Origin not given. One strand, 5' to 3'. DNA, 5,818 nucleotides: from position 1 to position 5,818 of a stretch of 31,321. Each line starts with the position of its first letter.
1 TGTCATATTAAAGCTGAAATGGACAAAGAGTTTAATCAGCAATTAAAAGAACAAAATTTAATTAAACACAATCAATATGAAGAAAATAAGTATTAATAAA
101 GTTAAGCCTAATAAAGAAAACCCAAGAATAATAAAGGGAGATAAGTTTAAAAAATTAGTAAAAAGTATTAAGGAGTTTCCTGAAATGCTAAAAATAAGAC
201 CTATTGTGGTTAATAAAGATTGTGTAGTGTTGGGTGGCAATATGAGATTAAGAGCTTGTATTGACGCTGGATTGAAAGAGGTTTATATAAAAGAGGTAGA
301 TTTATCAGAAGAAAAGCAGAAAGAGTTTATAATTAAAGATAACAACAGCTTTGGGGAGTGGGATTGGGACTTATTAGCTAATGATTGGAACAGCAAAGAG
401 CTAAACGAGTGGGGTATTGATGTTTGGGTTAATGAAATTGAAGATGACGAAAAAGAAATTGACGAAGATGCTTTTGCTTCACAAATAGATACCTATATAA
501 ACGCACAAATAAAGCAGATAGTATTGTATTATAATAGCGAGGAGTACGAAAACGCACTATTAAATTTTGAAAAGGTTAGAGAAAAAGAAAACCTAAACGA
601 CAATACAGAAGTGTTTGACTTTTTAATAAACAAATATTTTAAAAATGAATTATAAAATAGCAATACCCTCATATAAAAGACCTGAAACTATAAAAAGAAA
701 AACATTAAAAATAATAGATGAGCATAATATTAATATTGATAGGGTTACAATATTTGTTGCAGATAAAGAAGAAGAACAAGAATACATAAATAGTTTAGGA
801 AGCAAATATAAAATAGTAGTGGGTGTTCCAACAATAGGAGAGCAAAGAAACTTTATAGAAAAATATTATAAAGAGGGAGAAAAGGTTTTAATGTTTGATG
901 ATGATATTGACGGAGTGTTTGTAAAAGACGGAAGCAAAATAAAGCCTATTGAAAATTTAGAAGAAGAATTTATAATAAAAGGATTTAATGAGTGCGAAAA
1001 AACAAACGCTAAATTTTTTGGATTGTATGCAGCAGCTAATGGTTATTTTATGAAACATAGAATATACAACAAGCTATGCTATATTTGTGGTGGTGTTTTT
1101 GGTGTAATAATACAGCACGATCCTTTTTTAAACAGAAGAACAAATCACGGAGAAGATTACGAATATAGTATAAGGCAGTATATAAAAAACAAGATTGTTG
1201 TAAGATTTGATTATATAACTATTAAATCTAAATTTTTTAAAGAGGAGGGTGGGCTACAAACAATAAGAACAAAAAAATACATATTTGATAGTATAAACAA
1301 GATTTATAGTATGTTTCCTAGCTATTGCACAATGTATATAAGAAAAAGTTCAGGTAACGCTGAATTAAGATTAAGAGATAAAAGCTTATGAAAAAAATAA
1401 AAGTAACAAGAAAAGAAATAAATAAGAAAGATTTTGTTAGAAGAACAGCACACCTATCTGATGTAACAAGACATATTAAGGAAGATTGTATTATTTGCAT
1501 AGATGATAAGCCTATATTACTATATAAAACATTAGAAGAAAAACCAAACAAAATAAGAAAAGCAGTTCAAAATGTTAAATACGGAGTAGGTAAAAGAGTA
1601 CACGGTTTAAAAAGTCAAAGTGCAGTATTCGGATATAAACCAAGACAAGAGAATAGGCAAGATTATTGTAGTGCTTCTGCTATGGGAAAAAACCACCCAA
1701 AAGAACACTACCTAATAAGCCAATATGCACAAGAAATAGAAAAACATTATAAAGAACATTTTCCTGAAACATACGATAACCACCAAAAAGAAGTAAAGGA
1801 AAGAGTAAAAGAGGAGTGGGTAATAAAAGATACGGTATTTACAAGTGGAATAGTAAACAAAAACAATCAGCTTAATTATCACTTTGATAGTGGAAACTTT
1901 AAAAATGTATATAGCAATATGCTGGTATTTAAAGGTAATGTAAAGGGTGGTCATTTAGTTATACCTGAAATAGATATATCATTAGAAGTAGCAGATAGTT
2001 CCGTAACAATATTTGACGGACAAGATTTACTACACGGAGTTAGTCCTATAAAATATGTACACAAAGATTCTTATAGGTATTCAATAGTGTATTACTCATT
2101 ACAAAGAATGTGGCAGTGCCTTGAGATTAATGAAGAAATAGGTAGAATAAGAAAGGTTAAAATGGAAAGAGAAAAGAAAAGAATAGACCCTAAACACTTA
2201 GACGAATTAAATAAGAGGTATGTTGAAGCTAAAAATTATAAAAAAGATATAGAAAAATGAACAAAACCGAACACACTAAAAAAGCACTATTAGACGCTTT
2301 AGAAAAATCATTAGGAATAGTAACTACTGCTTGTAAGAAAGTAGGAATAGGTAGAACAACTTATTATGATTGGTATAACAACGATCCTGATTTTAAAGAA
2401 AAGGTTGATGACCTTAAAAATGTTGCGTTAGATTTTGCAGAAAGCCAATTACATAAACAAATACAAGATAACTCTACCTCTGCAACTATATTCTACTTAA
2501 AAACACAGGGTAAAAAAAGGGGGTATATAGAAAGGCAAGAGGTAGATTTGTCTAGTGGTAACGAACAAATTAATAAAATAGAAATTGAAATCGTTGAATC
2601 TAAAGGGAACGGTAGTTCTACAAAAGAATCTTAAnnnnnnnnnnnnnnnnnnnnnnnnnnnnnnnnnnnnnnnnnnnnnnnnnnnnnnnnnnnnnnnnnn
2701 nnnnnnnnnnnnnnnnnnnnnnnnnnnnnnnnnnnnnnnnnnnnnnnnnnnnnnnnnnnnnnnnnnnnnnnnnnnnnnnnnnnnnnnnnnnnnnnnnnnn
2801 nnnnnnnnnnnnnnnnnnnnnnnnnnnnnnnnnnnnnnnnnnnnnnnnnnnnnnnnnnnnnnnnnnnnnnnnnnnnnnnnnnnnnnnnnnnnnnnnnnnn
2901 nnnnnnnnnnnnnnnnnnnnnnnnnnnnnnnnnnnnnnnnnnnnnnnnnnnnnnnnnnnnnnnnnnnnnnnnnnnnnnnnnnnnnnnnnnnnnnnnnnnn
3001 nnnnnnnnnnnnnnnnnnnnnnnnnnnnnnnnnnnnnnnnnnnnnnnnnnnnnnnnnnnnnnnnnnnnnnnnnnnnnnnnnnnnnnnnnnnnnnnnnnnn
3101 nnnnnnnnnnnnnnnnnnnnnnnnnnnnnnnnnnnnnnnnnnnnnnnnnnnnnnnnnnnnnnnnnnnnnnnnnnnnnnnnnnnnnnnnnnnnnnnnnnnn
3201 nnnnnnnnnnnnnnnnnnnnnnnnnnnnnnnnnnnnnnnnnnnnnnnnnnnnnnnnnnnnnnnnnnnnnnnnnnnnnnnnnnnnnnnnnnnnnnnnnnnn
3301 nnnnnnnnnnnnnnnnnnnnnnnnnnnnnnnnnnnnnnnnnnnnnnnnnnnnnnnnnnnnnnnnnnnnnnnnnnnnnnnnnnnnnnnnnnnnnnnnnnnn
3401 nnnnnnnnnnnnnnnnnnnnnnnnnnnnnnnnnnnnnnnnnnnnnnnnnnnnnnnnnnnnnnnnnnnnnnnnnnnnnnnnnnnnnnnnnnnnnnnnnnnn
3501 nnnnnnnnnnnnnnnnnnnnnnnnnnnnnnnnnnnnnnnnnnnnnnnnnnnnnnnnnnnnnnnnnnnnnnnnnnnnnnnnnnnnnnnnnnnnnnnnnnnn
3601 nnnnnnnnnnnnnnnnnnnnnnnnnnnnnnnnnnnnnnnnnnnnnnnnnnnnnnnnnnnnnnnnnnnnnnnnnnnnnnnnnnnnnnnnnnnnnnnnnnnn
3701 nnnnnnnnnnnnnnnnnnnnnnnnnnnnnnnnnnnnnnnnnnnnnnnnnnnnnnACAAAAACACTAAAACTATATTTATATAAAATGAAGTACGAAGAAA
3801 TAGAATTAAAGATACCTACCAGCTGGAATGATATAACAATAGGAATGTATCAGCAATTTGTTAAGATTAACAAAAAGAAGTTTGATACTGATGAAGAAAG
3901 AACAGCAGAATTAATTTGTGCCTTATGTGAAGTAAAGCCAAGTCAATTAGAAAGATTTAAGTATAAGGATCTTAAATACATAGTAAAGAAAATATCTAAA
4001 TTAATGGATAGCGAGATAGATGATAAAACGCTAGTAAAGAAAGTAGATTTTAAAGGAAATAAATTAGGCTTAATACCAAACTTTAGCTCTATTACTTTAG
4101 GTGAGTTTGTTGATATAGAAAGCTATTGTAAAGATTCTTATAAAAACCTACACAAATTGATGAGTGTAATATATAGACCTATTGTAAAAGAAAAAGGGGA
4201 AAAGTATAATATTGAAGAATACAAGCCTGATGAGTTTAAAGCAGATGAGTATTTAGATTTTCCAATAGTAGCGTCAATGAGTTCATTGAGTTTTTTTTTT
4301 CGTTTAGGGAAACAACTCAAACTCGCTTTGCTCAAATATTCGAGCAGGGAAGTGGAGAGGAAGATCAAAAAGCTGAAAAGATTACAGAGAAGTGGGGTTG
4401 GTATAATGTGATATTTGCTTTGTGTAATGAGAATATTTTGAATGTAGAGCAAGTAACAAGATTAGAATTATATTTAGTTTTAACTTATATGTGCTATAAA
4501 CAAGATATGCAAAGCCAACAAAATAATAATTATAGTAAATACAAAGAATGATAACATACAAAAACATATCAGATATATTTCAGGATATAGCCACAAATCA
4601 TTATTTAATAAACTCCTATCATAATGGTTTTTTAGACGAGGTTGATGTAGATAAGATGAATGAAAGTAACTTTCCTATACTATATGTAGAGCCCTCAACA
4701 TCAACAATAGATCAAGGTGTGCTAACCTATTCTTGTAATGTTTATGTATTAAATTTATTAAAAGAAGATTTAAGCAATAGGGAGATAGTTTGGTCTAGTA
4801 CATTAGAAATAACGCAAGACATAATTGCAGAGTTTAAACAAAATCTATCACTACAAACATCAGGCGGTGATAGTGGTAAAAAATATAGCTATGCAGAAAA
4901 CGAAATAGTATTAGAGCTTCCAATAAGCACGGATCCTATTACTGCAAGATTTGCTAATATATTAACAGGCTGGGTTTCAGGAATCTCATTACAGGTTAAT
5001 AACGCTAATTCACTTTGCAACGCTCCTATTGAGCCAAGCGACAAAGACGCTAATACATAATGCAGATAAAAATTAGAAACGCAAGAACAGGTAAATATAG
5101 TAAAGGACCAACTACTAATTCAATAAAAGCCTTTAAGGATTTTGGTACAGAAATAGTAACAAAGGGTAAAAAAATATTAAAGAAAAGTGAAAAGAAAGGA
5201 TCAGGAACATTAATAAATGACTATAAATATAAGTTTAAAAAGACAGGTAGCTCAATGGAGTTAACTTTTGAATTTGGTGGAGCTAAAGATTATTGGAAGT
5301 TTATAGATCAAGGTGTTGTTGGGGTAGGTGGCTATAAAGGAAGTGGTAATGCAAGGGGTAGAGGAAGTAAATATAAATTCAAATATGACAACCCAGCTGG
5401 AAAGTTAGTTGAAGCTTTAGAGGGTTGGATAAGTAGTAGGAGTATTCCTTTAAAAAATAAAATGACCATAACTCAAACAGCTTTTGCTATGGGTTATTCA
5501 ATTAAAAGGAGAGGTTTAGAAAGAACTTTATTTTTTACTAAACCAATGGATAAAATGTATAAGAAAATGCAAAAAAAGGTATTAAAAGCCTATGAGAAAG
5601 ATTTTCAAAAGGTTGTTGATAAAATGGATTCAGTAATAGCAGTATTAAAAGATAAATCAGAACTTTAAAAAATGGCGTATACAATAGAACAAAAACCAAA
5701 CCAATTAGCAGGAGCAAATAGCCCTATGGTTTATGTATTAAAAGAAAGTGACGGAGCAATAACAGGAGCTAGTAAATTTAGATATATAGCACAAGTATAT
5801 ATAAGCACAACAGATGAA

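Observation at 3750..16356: Conserved bipartite motif T-n-T-n-AACAA-n-n / N11 / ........-n-n found four times before morphogenesis genes; candidate promoters for the phage ECF-like sigma factor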

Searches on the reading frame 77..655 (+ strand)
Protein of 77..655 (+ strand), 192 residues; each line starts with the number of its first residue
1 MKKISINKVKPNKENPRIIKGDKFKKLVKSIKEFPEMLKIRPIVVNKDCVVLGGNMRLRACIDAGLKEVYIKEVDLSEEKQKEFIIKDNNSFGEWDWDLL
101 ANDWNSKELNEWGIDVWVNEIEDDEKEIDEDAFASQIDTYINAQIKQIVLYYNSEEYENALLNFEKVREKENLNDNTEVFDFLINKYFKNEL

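Call 27: search_protein_families(library=phrogs, proteins=[window:77-655:+], max_evalue=0.001)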
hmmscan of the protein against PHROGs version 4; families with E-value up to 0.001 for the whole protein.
window:77-655:+ (192 aa): 14 families
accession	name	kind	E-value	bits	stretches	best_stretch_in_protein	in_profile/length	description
phrog_940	-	DNA, RNA and nucleotide metabolism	2.4e-24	87.3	1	2-150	7-162/388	nuclease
phrog_498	-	other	3.6e-24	86.2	1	1-135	35-180/633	DNA methyltransferase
phrog_17622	-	unknown function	7.9e-23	82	1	13-134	25-151/222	-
phrog_8071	-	DNA, RNA and nucleotide metabolism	2.2e-19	71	1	2-126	8-138/389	ParB-like partition protein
phrog_620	-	DNA, RNA and nucleotide metabolism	2.4e-19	71.3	1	2-157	10-161/217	ParB-like partition protein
phrog_9353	-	unknown function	8.6e-13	49.7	1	3-172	13-190/245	-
phrog_723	-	DNA, RNA and nucleotide metabolism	1.7e-11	45.4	1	2-102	14-117/223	ParB-like partition protein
phrog_15396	-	DNA, RNA and nucleotide metabolism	3.8e-10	41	1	3-116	6-119/258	ParB-like partition nuclease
phrog_930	-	DNA, RNA and nucleotide metabolism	6.6e-09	37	1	4-143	10-154/223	ParB-like partition protein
phrog_7405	-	unknown function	1.3e-08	35.8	1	3-166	26-192/250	-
phrog_18056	-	DNA, RNA and nucleotide metabolism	5e-08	33.2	1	4-87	6-86/387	ParB-like partition nuclease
phrog_5475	-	unknown function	1.6e-05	24.9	1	2-98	4-94/458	-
phrog_4715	-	DNA, RNA and nucleotide metabolism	1.8e-05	24.4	1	1-95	147-243/630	ParB-like partition protein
phrog_12047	-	DNA, RNA and nucleotide metabolism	0.0001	23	1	4-82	3-76/301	ParB-like partition nuclease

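Call 28: search_protein_families(library=pfam, proteins=[window:77-655:+], max_evalue=0.001)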
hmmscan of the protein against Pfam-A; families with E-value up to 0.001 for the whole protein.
window:77-655:+ (192 aa): 1 family
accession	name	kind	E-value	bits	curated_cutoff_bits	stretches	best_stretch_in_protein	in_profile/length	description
PF02195.25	ParB_N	-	2.3e-06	28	26.3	1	2-83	4-87/95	ParB N-terminal domain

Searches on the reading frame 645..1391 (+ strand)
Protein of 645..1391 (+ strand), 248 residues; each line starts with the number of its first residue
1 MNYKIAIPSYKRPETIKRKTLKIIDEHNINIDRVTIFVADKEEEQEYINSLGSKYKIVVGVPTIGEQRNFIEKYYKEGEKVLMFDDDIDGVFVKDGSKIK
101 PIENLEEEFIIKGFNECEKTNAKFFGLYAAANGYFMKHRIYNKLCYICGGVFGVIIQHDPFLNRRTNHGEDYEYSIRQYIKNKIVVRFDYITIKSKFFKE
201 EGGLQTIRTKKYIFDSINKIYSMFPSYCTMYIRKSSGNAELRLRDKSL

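Call 27: search_protein_families(library=phrogs, proteins=[window:645-1391:+], max_evalue=0.001)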
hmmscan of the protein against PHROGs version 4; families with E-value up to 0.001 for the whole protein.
window:645-1391:+ (248 aa): 2 families
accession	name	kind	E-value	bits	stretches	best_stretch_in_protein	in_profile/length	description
phrog_25200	-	unknown function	5.1e-32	112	1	4-244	2-241/244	-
phrog_842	-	other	3.1e-17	64.2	1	2-228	4-229/270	beta-glucosyl-HMC-alpha-glucosyltransferase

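Call 28: search_protein_families(library=pfam, proteins=[window:645-1391:+], max_evalue=0.001)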
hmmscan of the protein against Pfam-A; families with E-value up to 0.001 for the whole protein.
window:645-1391:+ (248 aa): 1 family
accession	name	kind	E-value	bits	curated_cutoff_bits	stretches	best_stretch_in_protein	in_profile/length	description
PF20691.3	TAGT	-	3.4e-13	50.5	27.5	1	3-203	1-205/205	TET-Associated Glycosyltransferase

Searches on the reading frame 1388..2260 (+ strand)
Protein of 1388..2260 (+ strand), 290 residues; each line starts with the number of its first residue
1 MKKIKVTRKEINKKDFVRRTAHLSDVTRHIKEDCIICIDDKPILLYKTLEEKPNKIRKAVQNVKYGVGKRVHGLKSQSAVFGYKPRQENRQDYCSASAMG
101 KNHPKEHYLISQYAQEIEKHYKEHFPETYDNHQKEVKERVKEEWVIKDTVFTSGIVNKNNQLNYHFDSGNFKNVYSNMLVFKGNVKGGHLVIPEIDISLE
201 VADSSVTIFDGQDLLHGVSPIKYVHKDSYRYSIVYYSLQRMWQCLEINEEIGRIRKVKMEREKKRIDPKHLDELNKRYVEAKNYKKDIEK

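Call 27: search_protein_families(library=phrogs, proteins=[window:1388-2260:+], max_evalue=0.001)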
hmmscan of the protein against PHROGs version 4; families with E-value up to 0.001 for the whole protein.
window:1388-2260:+ (290 aa): 2 families
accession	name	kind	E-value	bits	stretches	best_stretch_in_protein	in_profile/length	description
phrog_6059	-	moron, auxiliary metabolic gene and host takeover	1.3e-46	160.5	1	32-264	32-268/292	queuine tRNA-ribosyltransferase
phrog_24024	-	unknown function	3.1e-30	106.5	1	60-271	176-388/433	-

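Call 28: search_protein_families(library=pfam, proteins=[window:1388-2260:+], max_evalue=0.001)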
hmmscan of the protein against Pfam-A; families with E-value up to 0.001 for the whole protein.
window:1388-2260:+ (290 aa): 1 family
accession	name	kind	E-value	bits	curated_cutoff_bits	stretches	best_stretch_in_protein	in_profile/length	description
PF12851.13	Tet_JBP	-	2.3e-14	53.4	34.9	1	88-237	11-162/164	Oxygenase domain of the 2OGFeDO superfamily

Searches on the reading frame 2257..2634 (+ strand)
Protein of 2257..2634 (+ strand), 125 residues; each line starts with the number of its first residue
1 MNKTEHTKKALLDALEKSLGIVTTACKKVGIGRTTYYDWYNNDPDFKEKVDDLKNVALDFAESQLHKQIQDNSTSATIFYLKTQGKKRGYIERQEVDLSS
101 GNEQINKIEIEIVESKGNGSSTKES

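Call 27: search_protein_families(library=phrogs, proteins=[window:2257-2634:+], max_evalue=0.001)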
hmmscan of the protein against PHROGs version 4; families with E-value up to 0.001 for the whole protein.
window:2257-2634:+ (125 aa): 5 families
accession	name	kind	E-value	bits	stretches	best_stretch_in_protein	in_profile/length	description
phrog_309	-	head and packaging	1.5e-11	45.8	1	26-115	163-275/319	terminase small subunit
phrog_4044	-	head and packaging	5.7e-08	33.5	1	4-67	25-87/180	terminase small subunit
phrog_4102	-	head and packaging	2.4e-05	25.6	1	4-118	16-140/166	terminase small subunit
phrog_24579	-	head and packaging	0.00011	23.3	1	11-57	24-68/126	terminase small subunit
phrog_2538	-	head and packaging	0.00032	21.8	0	22-65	21-56/129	terminase small subunit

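Call 28: search_protein_families(library=pfam, proteins=[window:2257-2634:+], max_evalue=0.001)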
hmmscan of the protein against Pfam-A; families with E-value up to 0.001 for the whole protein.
window:2257-2634:+ (125 aa): 2 families
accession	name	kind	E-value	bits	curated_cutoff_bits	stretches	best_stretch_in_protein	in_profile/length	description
PF13022.12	HTH_Tnp_1_2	-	8.5e-05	23.1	27.9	1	22-104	29-117/122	Helix-turn-helix of insertion element transposase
PF02954.25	HTH_8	-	0.00077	19.6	22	0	8-35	7-34/42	Bacterial regulatory protein, Fis family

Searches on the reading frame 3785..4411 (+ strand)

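Call 12: search_protein_families(library=pfam, proteins=[window:3785-4411:+], max_evalue=0.01)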
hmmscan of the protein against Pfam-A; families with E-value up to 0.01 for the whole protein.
window:3785-4411:+ (208 aa): 0 families

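Call 13: search_protein_families(library=phrogs, proteins=[window:3785-4411:+], max_evalue=0.001)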
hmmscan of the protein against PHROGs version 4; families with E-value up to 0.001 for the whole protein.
window:3785-4411:+ (208 aa): 2 families
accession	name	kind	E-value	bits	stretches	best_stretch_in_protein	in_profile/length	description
phrog_32199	-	unknown function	1.5e-12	49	1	7-180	2-159/175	-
phrog_166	-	tail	0.00011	23.1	1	30-80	50-100/201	tail protein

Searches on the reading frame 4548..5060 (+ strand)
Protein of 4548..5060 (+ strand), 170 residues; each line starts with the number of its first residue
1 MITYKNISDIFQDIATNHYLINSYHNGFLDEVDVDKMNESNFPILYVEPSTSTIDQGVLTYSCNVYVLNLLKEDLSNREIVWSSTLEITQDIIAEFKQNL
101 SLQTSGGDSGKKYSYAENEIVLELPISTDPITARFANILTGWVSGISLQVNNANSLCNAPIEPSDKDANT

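Call 27: search_protein_families(library=phrogs, proteins=[window:4548-5060:+], max_evalue=0.001)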
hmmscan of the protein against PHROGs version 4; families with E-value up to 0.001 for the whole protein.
window:4548-5060:+ (170 aa): 0 families

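Call 28: search_protein_families(library=pfam, proteins=[window:4548-5060:+], max_evalue=0.001)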
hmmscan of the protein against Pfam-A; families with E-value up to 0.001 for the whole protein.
window:4548-5060:+ (170 aa): 0 families

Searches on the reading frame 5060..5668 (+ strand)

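Call 27: search_protein_families(library=phrogs, proteins=[window:5060-5668:+], max_evalue=0.001)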
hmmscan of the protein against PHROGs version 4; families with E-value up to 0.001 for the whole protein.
window:5060-5668:+ (202 aa): 1 family
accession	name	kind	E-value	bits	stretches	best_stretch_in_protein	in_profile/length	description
phrog_29822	-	unknown function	2.2e-09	39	1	23-180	5-154/162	-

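Call 28: search_protein_families(library=pfam, proteins=[window:5060-5668:+], max_evalue=0.001)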
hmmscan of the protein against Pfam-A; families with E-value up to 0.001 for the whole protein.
window:5060-5668:+ (202 aa): 0 families
